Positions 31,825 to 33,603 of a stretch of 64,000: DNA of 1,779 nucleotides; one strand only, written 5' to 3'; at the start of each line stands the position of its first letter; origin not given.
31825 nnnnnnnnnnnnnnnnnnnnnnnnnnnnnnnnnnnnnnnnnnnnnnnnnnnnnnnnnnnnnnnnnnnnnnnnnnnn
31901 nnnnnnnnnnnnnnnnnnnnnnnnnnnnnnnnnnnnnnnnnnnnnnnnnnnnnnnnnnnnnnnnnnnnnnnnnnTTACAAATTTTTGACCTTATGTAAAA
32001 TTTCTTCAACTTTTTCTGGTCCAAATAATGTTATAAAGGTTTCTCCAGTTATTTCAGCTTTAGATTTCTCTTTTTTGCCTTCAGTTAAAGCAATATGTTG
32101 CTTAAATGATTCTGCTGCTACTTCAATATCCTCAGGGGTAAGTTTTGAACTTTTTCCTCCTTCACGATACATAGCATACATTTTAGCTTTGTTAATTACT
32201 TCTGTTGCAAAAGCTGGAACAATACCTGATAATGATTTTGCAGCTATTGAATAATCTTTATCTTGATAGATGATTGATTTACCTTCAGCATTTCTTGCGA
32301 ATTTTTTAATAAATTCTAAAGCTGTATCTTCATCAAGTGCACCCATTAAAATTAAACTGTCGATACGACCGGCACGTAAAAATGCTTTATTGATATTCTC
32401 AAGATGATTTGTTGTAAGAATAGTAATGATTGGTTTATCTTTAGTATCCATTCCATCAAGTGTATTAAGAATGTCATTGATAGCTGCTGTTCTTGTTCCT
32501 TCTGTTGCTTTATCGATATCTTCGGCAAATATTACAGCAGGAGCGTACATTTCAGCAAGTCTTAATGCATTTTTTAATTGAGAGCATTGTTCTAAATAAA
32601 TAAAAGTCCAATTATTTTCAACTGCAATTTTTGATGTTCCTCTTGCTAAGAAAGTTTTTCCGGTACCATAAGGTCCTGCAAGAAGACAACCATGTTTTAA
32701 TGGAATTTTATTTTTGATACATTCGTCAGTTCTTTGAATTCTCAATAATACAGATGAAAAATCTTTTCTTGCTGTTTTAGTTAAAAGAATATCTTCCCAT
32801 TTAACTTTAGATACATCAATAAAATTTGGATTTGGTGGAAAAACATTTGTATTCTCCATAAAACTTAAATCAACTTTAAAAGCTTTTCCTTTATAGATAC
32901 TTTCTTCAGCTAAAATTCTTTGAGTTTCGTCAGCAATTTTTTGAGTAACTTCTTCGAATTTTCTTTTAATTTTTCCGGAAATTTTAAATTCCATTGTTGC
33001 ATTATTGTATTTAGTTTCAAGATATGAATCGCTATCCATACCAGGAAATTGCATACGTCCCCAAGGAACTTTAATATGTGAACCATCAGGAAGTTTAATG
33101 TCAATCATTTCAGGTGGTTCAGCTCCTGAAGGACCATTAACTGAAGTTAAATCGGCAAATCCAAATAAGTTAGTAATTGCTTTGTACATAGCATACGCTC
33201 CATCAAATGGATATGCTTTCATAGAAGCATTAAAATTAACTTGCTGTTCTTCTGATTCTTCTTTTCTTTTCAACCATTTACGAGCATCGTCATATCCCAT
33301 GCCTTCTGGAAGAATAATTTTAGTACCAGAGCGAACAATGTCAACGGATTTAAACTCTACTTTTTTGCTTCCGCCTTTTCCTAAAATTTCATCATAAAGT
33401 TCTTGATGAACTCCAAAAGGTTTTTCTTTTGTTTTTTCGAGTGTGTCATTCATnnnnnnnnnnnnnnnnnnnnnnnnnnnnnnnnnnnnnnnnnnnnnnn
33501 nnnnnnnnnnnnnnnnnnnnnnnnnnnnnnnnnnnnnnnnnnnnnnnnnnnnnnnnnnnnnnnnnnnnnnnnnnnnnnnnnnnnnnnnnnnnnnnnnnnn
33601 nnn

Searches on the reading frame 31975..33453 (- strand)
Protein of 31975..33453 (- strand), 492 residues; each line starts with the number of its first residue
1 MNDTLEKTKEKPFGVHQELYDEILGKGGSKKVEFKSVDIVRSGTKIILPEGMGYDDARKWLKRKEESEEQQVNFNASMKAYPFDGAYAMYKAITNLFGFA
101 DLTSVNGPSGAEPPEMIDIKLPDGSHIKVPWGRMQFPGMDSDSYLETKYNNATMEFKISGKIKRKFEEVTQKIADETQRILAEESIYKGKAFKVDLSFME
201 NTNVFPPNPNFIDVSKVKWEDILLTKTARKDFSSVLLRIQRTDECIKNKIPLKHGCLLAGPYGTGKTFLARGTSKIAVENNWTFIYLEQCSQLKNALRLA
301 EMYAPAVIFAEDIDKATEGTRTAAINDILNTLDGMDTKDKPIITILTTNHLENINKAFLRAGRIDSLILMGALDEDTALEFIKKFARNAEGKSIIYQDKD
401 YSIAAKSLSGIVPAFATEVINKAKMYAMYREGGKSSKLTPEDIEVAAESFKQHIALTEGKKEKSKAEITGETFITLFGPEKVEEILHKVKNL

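Call 3: search_protein_families(library=pfam, proteins=[window:31975-33453:-], max_evalue=0.01)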
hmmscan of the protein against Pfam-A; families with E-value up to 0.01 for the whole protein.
window:31975-33453:- (492 aa): 5 families
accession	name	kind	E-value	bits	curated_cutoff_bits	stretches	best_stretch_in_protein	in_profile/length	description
PF00004.35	AAA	-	2.6e-15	57.4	21.2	1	256-370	1-129/131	ATPase family associated with various cellular activities (AAA)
PF25199.1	nSTAND_NTPase5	-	8.4e-06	26.1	34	1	210-321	2-113/145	Novel STAND NTPase 5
PF20720.3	nSTAND3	-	1.4e-05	25.3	27.2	1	253-348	17-110/155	Novel STAND NTPase 3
PF13191.12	AAA_16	-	0.00063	20.7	32.6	0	254-286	25-57/167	AAA ATPase domain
PF13481.12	AAA_25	-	0.0049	17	27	1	232-270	12-50/195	AAA domain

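Call 4: search_protein_families(library=phrogs, proteins=[window:31975-33453:-], max_evalue=0.01)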
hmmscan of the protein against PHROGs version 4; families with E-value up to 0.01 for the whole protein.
window:31975-33453:- (492 aa): 12 families
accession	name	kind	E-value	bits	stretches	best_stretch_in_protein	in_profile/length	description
phrog_10440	-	unknown function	8.4e-106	355.3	1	33-474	11-452/483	-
phrog_7485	-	unknown function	2.7e-20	73.7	1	246-390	220-379/430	-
phrog_3757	-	unknown function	6.9e-18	66.2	1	150-462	17-342/367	-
phrog_30773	-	unknown function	6.5e-13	48.8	1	247-449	192-403/666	-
phrog_8638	-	unknown function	9.7e-12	45.2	1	243-450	295-513/568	-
phrog_10401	-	other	3.3e-10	40.3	1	292-440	507-652/667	ATPase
phrog_2376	-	other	1.1e-09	39.1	1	254-392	75-210/363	ATPase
phrog_9172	-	unknown function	5.3e-08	33.1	1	317-404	189-273/509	-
phrog_14322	-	unknown function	0.00059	20.2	1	257-381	230-359/398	-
phrog_31097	-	unknown function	0.0028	18.6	1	156-214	73-125/125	-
phrog_170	-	other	0.0085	16.5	0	254-270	91-107/323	PhoH-like phosphate starvation-inducible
phrog_168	-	DNA, RNA and nucleotide metabolism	0.01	16.6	0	253-421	43-205/314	clamp loader of DNA polymerase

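Call 7: search_dna_similar(query=window:31975-33453:-, collection=phages, mode=protein, max_rows=15)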
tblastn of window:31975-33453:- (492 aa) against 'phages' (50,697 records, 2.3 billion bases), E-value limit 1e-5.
Records with a match: 117; places in all: 117; records where one place covers at least 80% of the query: 61.
Best place of each record, by identity: >=99% 1; <60% 116.
By first word of the organism name: Pseudomonas 27; Salmonella 13; Erwinia 10; Klebsiella 9; Gordonia 8; Mycobacterium 5; Ralstonia 5; Rhizobium 4; Rhodobacter 4; Stenotrophomonas 3; and 17 more.
By host as written in the record: - 10; Pseudomonas aeruginosa 9; Gordonia terrae 3612 8; Klebsiella pneumoniae 7; Pseudomonas putida 4; Salmonella enterica 4; Rhodobacter capsulatus YW1 4; Listeria monocytogenes 3; and 50 more.
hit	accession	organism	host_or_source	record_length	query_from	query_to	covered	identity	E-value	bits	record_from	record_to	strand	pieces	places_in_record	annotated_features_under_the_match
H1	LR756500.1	uncultured phage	metagenomic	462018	1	492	100%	100.0%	0e+0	1009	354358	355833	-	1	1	record has no annotation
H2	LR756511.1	uncultured phage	metagenomic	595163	35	463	87%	37.0%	9e-88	300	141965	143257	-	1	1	record has no annotation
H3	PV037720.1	Erwinia phage Tellus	Erwinia amylovora Ea 1/79 (DSM17948)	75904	46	478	88%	36.6%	3e-79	275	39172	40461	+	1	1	hypothetical protein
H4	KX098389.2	Erwinia phage vB_EamP_Frozen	blossoms and branches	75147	46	478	88%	36.6%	4e-79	275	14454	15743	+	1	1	putative ATP-dependent 26S proteasome regulatory subunit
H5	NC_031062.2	Erwinia phage vB_EamP_Frozen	blossoms and branches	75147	46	478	88%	36.6%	4e-79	275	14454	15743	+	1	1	putative ATP-dependent 26S proteasome regulatory subunit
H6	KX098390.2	Erwinia phage vB_EamP_Rexella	Erwinia amylovora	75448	46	478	88%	36.6%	4e-79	275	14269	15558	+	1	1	putative ATP-dependent 26S proteasome regulatory subunit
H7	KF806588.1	Erwinia phage Ea9-2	Erwinia amylovora strain Ea17-1-1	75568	46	478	88%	36.6%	4e-79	275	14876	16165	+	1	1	hypothetical protein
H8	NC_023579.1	Erwinia phage Ea9-2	Erwinia amylovora strain Ea17-1-1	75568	46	478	88%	36.6%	4e-79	275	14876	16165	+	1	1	hypothetical protein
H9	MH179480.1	Pseudomonas phage 98PfluR60PP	Pseudomonas fluorescens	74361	38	489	92%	34.9%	1e-77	270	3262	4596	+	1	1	hypothetical protein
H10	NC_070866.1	Pseudomonas phage 98PfluR60PP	Pseudomonas fluorescens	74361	38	489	92%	34.9%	1e-77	270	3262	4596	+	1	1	hypothetical protein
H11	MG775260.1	Pseudomonas phage Littlefix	Pseudomonas sp. CT12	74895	38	489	92%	34.9%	2e-77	270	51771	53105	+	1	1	hypothetical protein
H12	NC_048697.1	Pseudomonas phage Littlefix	Pseudomonas sp. CT12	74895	38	489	92%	34.9%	2e-77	270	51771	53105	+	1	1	hypothetical protein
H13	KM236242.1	Escherichia phage Pollock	Escherichia coli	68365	38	491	92%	34.6%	6e-83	286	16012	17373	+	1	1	hypothetical protein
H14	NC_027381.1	Escherichia phage Pollock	Escherichia coli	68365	38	491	92%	34.6%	6e-83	286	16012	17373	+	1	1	hypothetical protein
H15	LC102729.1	Pseudomonas phage phiR18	-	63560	38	474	89%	35.7%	1e-84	290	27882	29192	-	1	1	Cell division protein FtsH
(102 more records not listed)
